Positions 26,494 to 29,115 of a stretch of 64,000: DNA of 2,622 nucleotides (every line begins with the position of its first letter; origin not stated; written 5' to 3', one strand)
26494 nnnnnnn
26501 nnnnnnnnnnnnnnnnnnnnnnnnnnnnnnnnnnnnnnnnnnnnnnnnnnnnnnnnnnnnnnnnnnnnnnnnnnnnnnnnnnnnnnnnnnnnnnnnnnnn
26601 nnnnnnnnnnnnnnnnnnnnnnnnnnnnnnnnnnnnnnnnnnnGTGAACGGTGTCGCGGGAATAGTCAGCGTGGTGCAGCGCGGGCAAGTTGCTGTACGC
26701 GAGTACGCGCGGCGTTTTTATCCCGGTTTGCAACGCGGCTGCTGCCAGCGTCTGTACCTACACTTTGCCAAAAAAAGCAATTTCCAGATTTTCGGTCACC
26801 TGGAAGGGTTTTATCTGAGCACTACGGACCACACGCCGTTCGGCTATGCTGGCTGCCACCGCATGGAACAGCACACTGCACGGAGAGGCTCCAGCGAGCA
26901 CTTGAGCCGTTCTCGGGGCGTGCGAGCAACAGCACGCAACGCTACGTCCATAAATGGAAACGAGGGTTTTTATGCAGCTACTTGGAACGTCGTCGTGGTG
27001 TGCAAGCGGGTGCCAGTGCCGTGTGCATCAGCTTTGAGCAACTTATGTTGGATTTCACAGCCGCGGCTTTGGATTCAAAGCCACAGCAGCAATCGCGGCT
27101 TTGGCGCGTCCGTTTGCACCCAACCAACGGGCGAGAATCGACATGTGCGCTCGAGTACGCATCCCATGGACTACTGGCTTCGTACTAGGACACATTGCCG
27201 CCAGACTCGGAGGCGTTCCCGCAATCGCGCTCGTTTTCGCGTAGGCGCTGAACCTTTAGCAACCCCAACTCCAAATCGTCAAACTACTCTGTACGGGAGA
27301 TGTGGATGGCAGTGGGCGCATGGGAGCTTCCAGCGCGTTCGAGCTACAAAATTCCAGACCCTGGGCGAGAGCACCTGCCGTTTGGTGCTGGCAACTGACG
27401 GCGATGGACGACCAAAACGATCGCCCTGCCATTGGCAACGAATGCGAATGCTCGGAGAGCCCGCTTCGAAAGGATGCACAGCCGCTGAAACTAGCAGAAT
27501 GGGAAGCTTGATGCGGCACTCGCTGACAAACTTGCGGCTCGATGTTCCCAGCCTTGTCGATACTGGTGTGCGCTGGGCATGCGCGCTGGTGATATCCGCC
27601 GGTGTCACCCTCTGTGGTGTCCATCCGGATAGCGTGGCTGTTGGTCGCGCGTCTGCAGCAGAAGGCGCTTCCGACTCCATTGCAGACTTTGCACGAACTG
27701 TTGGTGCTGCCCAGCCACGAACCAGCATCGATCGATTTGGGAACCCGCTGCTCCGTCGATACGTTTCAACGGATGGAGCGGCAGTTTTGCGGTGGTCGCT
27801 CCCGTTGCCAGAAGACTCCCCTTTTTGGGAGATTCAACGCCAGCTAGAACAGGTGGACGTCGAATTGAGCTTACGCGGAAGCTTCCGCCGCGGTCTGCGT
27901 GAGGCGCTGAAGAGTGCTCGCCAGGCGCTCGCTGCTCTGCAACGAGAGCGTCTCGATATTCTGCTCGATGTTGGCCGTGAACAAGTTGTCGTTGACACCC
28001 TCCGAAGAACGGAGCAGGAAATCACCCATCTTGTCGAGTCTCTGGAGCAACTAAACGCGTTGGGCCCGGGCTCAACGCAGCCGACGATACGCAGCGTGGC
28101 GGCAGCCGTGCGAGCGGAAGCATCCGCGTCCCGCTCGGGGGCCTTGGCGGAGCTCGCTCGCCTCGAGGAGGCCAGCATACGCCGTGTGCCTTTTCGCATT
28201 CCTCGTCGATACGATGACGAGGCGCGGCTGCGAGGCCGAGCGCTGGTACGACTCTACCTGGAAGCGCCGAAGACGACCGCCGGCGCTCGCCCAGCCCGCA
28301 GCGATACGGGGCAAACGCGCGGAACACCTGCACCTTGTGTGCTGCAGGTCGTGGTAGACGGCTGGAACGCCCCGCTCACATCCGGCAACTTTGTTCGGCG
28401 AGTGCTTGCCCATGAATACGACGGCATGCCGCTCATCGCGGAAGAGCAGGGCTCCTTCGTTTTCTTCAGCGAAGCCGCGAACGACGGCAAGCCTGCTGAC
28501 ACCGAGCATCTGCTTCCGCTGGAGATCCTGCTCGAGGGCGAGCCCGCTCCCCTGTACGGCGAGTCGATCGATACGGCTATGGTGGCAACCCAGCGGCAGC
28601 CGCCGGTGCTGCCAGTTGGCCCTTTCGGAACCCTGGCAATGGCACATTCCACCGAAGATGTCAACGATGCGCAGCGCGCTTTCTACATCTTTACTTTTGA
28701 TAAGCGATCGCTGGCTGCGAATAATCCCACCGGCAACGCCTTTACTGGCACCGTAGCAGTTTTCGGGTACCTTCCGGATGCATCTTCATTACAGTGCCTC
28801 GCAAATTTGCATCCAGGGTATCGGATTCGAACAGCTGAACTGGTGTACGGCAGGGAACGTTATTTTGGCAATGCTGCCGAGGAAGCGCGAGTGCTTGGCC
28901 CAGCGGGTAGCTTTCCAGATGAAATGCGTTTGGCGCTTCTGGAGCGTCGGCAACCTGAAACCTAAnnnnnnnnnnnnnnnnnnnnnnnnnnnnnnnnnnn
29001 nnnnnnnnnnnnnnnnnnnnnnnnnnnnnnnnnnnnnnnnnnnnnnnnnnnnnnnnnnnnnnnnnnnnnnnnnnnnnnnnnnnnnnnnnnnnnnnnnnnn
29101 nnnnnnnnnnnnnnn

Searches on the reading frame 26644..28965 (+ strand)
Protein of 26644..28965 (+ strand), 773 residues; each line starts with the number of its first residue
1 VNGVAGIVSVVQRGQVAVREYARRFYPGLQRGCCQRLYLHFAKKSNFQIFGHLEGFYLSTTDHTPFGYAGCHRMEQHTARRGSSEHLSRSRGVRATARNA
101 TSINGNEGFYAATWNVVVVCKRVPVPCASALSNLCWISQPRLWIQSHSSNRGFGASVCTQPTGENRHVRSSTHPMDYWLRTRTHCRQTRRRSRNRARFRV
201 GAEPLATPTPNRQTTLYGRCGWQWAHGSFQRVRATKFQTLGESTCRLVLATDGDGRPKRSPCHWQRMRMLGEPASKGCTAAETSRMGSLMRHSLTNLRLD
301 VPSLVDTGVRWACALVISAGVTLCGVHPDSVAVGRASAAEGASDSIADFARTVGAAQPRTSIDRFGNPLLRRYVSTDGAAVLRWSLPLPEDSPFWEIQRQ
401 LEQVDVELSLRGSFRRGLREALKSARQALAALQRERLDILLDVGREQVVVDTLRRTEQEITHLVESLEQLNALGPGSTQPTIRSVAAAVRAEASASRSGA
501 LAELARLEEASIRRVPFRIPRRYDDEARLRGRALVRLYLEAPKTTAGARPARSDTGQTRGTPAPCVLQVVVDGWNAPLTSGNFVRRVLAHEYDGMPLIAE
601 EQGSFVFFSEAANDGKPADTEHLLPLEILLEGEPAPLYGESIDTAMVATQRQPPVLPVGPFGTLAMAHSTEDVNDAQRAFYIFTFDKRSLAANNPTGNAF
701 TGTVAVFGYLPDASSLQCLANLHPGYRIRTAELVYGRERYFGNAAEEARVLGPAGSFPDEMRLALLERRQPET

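Call 5: search_protein_families(library=pfam, proteins=[window:26644-28965:+], max_evalue=0.01)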
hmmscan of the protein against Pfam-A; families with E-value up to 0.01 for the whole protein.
window:26644-28965:+ (773 aa): 2 families
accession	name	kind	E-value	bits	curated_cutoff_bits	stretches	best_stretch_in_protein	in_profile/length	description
PF21329.2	CYP38_PsbQ-like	-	1.5e-05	25.9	27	1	377-471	1-87/117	Peptidyl-prolyl cis-trans isomerase CYP38-like, PsbQ-like domain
PF00160.26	Pro_isomerase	-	3.3e-05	24.6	21.7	1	567-710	12-127/159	Cyclophilin type peptidyl-prolyl cis-trans isomerase/CLD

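Call 94: list_cluster_members(proteins=[window:26863-28965:+, window:27166-28965:+, window:27442-28965:+, window:27511-28965:+, window:31953-40739:-, window:31953-40340:-, window:18479-25363:-, window:18479-25201:-, window:18479-24847:-, window:18479-24421:-])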
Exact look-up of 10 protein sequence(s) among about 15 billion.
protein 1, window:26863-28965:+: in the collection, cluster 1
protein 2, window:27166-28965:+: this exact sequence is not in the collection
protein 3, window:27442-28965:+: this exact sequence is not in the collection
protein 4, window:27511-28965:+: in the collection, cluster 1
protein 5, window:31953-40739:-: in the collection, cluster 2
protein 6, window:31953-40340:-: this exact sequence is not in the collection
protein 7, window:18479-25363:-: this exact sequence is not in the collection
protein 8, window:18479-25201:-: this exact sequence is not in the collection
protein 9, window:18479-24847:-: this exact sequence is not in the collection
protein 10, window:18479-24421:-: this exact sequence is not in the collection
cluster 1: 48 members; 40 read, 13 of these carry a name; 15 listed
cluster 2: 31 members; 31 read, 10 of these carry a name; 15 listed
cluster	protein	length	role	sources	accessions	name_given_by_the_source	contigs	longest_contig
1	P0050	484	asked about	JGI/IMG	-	-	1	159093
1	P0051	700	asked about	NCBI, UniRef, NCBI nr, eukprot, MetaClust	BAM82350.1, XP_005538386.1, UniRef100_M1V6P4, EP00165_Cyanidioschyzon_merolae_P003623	similar to thylakoid lumen rotamase [Cyanidioschyzon merolae strain 10D] | peptidylprolyl isomerase n=1 Tax=Cyanidioschyzon merolae (strain NIES-3377 / 10D) ... | XP_005538386.1 similar to thylakoid lumen rotamase [Cyanidioschyzon merolae strain 10D]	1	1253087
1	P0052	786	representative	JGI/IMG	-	-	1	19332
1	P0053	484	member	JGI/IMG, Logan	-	peptidylprolyl isomerase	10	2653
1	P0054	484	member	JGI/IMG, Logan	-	peptidylprolyl isomerase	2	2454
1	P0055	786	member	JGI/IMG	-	peptidylprolyl isomerase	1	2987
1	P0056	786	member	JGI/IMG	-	peptidylprolyl isomerase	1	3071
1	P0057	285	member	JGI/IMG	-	peptidylprolyl isomerase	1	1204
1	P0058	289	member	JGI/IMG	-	peptidylprolyl isomerase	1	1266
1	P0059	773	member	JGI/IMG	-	peptidylprolyl isomerase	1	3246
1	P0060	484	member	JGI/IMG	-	peptidylprolyl isomerase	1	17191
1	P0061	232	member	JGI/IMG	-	hypothetical protein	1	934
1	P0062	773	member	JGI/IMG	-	peptidylprolyl isomerase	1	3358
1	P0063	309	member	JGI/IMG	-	hypothetical protein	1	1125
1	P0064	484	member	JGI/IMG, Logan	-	peptidylprolyl isomerase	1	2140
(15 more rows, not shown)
